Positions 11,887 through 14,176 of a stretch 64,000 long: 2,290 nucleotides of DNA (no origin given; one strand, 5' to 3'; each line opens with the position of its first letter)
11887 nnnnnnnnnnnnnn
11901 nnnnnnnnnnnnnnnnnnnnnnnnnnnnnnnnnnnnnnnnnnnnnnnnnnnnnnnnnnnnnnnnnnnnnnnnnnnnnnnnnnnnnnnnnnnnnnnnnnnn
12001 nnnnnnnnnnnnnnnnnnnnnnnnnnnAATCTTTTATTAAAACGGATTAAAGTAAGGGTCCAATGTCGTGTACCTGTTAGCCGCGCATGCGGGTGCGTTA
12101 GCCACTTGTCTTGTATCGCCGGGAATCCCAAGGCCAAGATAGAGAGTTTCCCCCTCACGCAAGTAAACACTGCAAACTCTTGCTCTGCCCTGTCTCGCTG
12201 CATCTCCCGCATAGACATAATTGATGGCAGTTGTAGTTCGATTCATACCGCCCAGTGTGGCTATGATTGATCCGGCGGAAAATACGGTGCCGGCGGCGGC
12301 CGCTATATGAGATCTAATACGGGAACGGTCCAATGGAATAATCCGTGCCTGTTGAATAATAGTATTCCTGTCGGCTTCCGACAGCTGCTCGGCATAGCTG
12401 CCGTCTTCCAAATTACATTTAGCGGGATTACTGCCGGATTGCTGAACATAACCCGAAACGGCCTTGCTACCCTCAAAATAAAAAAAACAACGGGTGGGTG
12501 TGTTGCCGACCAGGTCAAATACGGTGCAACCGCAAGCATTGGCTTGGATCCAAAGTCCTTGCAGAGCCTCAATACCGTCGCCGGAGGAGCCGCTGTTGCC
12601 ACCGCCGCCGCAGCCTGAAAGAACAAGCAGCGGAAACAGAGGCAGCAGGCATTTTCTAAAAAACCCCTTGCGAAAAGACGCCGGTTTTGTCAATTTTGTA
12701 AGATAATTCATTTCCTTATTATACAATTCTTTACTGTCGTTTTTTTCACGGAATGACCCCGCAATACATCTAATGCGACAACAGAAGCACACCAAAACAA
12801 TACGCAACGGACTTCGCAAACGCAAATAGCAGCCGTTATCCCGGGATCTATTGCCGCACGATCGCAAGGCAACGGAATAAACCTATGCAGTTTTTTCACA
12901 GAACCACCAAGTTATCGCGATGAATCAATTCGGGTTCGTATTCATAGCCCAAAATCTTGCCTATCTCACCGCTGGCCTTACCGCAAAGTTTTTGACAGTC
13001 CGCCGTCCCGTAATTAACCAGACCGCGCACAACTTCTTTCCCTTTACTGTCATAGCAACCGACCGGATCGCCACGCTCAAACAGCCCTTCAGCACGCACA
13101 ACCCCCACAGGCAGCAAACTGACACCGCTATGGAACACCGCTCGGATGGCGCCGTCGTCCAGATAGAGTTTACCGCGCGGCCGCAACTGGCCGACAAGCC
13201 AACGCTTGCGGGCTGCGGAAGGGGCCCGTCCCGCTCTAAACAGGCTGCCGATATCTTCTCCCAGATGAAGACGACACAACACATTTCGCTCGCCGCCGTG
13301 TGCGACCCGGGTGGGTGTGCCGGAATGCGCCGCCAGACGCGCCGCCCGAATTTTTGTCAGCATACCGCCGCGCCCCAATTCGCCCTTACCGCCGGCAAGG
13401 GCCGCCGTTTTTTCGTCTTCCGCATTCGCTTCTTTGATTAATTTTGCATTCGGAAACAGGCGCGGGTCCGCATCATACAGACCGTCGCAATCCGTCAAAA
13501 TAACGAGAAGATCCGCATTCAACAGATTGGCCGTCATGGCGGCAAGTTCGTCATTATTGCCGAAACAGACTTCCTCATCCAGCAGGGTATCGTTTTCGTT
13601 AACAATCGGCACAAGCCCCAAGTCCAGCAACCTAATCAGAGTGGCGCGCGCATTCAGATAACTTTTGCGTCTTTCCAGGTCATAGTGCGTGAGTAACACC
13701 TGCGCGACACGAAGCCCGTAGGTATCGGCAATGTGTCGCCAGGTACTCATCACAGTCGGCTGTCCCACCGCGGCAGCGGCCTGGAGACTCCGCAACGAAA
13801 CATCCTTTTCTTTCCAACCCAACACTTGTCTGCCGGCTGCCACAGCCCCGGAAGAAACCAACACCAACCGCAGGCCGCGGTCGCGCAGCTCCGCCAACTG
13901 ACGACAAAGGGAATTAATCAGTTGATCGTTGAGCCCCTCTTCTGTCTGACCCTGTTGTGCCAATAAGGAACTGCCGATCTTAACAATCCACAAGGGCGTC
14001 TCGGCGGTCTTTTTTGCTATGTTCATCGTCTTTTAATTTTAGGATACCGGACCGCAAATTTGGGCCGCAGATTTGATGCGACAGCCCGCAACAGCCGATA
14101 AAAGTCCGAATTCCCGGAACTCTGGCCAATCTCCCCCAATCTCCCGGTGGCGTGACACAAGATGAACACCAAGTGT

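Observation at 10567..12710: Uncharacterized two-gene envelope module: Cys-rich lipoprotein plus outer-membrane beta-barrel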

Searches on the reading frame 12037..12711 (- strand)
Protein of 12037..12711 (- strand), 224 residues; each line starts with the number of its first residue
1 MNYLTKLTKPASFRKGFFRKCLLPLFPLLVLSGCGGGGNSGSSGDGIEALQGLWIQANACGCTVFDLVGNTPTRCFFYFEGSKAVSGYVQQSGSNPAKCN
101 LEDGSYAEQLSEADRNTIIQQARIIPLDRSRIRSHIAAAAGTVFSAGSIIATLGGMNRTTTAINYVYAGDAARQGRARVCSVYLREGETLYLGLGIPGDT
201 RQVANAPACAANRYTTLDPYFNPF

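Call 6: search_protein_families(library=pfam, proteins=[window:12037-12711:-], max_evalue=1)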
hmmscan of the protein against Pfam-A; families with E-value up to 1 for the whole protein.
window:12037-12711:- (224 aa): 1 family
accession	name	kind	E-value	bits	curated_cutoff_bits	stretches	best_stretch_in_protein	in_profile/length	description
PF12392.13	DUF3656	-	0.14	13.3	22.1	1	85-153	27-83/109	Collagenase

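Call 7: search_protein_families(library=ncbifam, proteins=[window:12037-12711:-], max_evalue=1)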
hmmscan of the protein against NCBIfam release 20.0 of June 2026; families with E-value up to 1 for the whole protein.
window:12037-12711:- (224 aa): 0 families

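Call 9: find_homologous_proteins(query=window:12037-12711:-)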
Query window:12037-12711:- (224 aa): 1 proteins with E <= 0.001 among 646 candidates.
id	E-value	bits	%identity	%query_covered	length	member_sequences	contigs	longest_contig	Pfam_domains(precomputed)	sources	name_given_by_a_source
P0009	3.2e-147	506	100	100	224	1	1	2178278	-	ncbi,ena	-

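Call 26: find_homologous_proteins(query=A1, max_evalue=0.01)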
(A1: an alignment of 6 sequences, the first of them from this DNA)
Query A1 (6 sequences) (224 aa, profile of the alignment): 9 proteins with E <= 0.01 among 8000 candidates.
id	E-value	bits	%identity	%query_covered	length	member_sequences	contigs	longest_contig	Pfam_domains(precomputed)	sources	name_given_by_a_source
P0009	1.9e-74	268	100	100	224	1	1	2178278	-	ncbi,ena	-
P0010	3.4e-73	264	28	78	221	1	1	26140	-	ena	-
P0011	1.2e-61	226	29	79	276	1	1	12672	-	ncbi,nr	ncbi:MAG: hypothetical protein K0U41_09630 [Gammaproteobacteria bacterium]|nr:hypothetical protein [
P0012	1.4e-45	174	26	77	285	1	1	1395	-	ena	-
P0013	1.2e-34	138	28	83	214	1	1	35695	-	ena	-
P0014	2.6e-32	130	44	20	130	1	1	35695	-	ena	-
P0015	1.4e-31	128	27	80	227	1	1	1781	-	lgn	-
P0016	3.4e-30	123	39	24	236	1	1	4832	-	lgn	-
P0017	3.3e-29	120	28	59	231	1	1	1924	-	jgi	-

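Call 28: search_solved_structures(query=A1, max_evalue=10)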
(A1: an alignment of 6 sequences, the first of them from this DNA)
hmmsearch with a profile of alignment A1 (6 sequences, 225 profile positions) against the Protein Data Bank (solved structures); distinct sequences matched with E-value up to 10: 1.
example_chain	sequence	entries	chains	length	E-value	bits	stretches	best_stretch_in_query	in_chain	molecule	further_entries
2c7s_A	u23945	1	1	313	0.54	12.9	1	46-111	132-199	RECEPTOR-TYPE TYROSINE-PROTEIN PHOSPHATASE KAPPA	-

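Call 42: predict_structure(alignment_id=A3)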
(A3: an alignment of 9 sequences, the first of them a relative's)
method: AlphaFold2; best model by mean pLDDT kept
length: 224 residues; sequences in the alignment: 9
mean_pLDDT: 55.5   pTM: 0.51
mean pLDDT of the five models: 55.5, 55.5, 52.7, 47.7, 43.7
residues with pLDDT >= 90: 0; 70-90: 49; 50-70: 78; < 50: 97
segments of 3 or more residues with pLDDT < 50: 1-45, 58-72, 93-109, 127-133, 196-204, 221-224
pLDDT, mean of each block of 10 residues (from residue 1): 32 38 39 33 51 58 37 62 67 45 43 68 55 57 78 81 74 64 75 56 53 60 42
secondary structure, 60 per line:
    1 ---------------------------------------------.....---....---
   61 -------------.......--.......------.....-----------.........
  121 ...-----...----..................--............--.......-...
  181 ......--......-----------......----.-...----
elements in order: H46-50 E54-57 E74-80 E83-89 H96-100 H112-123 E136-153 E156-167 H170-176 E178-186 E189-194 H206-211 E218-220

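Call 44: search_protein_families(library=pfam, alignment_id=A3, max_evalue=10)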
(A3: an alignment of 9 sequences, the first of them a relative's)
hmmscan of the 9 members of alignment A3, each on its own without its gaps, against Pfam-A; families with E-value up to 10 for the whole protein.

A. member 1, P0009 (224 aa): 1 family
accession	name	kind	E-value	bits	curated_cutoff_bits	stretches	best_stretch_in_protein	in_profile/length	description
PF12392.13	DUF3656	-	0.14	13.3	22.1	1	85-153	27-83/109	Collagenase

B. families by the number of members that match (of 9 scanned): 2 families
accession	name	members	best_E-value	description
PF04424.19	MINDY_DUB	1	0.019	MINDY deubiquitinase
PF12392.13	DUF3656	1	0.14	Collagenase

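Call 51: find_encoding_contigs(protein=P0013, flank=7000, max_places=2)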
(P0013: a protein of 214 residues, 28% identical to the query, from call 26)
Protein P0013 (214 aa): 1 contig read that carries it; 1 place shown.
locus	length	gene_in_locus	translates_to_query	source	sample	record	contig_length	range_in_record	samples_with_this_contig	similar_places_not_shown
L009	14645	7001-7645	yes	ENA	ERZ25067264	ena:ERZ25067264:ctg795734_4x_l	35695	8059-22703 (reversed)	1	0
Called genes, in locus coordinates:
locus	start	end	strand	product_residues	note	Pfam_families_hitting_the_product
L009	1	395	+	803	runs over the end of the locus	PF02190:LON_substr_bdg, PF07728:AAA_5 (weak), PF13191:AAA_16 (weak), PF00004:AAA, PF22667:Lon_lid, PF05362:Lon_C, PF13541:ChlI (weak)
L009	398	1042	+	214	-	PF04356:DUF489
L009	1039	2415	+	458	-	PF00206:Lyase_1, PF08328:ASL_C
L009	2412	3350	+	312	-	PF00753:Lactamase_B, PF19583:ODP (weak), PF23023:Anti-Pycsar_Apyc1 (weak)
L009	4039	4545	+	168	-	PF00829:Ribosomal_L21p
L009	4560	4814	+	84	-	PF01016:Ribosomal_L27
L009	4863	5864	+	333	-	PF01018:GTP1_OBG, PF01926:MMR_HSR1, PF02421:FeoB_N, PF10662:PduV-EutP (faint)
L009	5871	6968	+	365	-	PF00696:AA_kinase, PF01472:PUA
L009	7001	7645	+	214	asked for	-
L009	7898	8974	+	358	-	PF01408:GFO_IDH_MocA, PF22725:GFO_IDH_MocA_C3, PF02894:GFO_IDH_MocA_C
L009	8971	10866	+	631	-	PF02776:TPP_enzyme_N, PF00205:TPP_enzyme_M, PF02775:TPP_enzyme_C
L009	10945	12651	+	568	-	PF00920:ILVD_EDD_N, PF24877:ILV_EDD_C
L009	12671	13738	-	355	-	PF00005:ABC_tran, PF13304:AAA_21 (faint), PF17912:OB_MalK, PF08402:TOBE_2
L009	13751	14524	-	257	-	PF00528:BPD_transp_1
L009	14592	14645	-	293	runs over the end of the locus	PF00528:BPD_transp_1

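Call 52: find_encoding_contigs(protein=P0016, flank=5000, max_places=2)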
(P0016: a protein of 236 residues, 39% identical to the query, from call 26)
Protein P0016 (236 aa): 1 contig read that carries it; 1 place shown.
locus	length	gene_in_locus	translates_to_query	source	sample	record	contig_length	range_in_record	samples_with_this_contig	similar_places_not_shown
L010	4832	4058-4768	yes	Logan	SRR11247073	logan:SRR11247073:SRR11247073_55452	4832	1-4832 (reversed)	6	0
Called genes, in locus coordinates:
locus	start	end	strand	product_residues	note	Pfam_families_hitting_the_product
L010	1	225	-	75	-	?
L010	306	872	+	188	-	PF00829:Ribosomal_L21p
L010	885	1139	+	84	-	PF01016:Ribosomal_L27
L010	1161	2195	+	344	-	PF01018:GTP1_OBG, PF01926:MMR_HSR1, PF02421:FeoB_N (weak)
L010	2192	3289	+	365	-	PF00696:AA_kinase, PF01472:PUA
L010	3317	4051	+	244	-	-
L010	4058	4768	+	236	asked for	-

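Call 61: find_related_loci(query=A3, collection=metagenome_contigs, flank=4000)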
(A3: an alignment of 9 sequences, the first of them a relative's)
Query A3 (224 aa) in metagenome_contigs; peptide patterns used: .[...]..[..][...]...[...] (x = any residue, [..] = any of these).
82 stretches matched a pattern; 1 encode a relative of the query (tblastn E <= 1e-3); 1 distinct loci.
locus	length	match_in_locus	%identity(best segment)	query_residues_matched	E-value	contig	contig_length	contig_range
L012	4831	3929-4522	29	33-220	6e-20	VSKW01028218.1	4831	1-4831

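Call 76: fold_search(model_id=the predicted structure, library=pdb)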
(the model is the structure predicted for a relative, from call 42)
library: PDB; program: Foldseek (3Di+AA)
matches with E <= 10: 292; with E <= 0.001: 0
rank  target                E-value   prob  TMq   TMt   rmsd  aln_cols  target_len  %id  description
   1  6sdg_A                4.5e-02  0.04  0.09  0.07  22.9       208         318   10  Crystal structure of the DNA binding domain of M. polymorpha Auxin Response Factor 2 (MpARF2) in complex with High Aff (released 2020-04-08)
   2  5zx9                  1.3e-01  0.13  0.18  0.22  13.5       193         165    9  Crystal structure of apo form fibronectin-binding protein Apa from Mycobacterium tuberculosis (released 2019-05-29)
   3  6sdg_B                1.6e-01  0.04  0.11  0.09  24.2       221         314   12  Crystal structure of the DNA binding domain of M. polymorpha Auxin Response Factor 2 (MpARF2) in complex with High Aff (released 2020-04-08)
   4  4ldy_A                1.6e-01  0.03  0.10  0.07  23.7       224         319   13  Crystal structure of the DNA binding domain of the G245A mutant of arabidopsis thaliana auxin reponse factor 1 (released 2014-02-12)
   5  6ycq_A                1.7e-01  0.03  0.08  0.06  22.7       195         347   14  Crystal structure of the DNA binding domain of Arabidopsis thaliana Auxin Response Factor 1 (AtARF1) in complex with H (released 2020-09-09)
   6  4ldw_A                2.2e-01  0.04  0.11  0.09  23.1       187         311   14  Crystal structure of the DNA Binding Domain of arabidopsis thaliana auxin response factor 1, P21 structure (released 2014-02-12)
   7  4ldx_A                2.4e-01  0.03  0.10  0.07  22.8       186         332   11  Crystal structure of the DNA binding domain of arabidopsis thaliana auxin response factor 1 (ARF1) in complex with pro (released 2014-02-12)
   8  4ldw_B                2.8e-01  0.02  0.09  0.07  24.7       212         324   13  Crystal structure of the DNA Binding Domain of arabidopsis thaliana auxin response factor 1, P21 structure (released 2014-02-12)
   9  4nns                  3.0e-01  0.16  0.22  0.31  11.5       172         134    9  Crystal structure of FABP4 in complex with novel inhibitor (released 2014-11-19)
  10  6ycq_B                3.5e-01  0.02  0.09  0.07  23.2       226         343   12  Crystal structure of the DNA binding domain of Arabidopsis thaliana Auxin Response Factor 1 (AtARF1) in complex with H (released 2020-09-09)
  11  7fw8                  4.7e-01  0.14  0.22  0.31  11.4       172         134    9  Crystal Structure of human FABP4 binding site mutated to that of FABP3 in complex with 6-chloro-2-methyl-4-phenylquinoli (released 2023-06-14)
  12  5cl2_B                4.7e-01  0.11  0.20  0.19  17.8       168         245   10  Crystal structure of Spo0M, sporulation control protein, from Bacillus subtilis. (released 2015-12-16)
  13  5zxa                  4.7e-01  0.08  0.19  0.22  13.7       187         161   11  Crystal structure of fibronectin-binding protein Apa mutant from Mycobacterium tuberculosis (released 2019-05-29)
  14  4ldu                  5.0e-01  0.02  0.09  0.07  21.8       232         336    9  Crystal structure of the DNA binding domain of Arabidopsis thaliana auxin response factor 5 (released 2014-02-12)
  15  2a8i_B                5.6e-01  0.04  0.12  0.08  15.3       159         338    9  Crystal Structure of human Taspase1 (released 2005-11-01)
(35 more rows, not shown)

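Call 88: search_solved_structures(query=A6, max_evalue=10)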
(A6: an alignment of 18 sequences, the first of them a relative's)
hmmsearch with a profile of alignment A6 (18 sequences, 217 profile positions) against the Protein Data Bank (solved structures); distinct sequences matched with E-value up to 10: 0.

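Call 89: search_protein_families(library=ncbifam, alignment_id=A6, max_evalue=10)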
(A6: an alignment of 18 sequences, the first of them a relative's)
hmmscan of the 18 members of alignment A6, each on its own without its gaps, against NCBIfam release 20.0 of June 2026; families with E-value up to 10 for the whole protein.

A. member 1, P0009 (224 aa): 0 families

B. families by the number of members that match (of 18 scanned): 1 family
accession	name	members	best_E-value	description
NF007631.0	PRK10293.1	1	0.11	1,4-dihydroxy-2-naphthoyl-CoA hydrolase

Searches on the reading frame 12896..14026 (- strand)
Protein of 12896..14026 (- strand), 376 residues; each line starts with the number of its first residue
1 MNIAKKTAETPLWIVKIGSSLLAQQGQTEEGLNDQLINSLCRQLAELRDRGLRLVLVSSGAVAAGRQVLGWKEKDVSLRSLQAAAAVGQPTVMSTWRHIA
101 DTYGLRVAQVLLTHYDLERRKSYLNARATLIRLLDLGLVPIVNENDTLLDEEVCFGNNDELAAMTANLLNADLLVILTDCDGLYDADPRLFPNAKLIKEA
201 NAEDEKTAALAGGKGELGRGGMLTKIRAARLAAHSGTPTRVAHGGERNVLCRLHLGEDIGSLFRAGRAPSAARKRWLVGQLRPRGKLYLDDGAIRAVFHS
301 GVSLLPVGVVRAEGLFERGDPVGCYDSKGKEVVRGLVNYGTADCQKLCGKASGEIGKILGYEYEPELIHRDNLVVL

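Call 60: search_protein_families(library=pfam, proteins=[window:12896-14026:-], max_evalue=0.00001)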
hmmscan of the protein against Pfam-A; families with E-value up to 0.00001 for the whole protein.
window:12896-14026:- (376 aa): 2 families
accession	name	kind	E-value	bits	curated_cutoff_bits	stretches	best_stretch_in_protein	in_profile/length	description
PF00696.33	AA_kinase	-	2.1e-47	162.3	24.9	1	12-242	2-233/234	Amino acid kinase family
PF01472.26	PUA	-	3.5e-16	59.3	24.8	1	285-358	1-73/74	PUA domain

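Call 71: list_cluster_members(proteins=[P0001, P0009, window:12896-14026:-, window:50094-54149:-, P0008])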
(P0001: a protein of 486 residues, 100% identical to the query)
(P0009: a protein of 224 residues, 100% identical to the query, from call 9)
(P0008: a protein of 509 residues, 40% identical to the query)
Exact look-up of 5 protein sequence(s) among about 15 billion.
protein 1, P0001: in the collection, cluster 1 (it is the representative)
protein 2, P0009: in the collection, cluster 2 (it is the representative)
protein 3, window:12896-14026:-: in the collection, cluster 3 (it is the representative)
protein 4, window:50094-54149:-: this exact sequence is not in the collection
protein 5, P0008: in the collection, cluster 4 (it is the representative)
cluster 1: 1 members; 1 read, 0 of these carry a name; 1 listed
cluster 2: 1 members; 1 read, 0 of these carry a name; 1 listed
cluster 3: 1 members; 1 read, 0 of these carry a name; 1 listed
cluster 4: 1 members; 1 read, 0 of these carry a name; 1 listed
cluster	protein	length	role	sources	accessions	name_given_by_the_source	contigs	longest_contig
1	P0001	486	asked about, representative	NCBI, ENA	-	-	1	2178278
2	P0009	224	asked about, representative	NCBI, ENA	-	-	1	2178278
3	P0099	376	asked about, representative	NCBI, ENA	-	-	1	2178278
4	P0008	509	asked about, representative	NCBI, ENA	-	-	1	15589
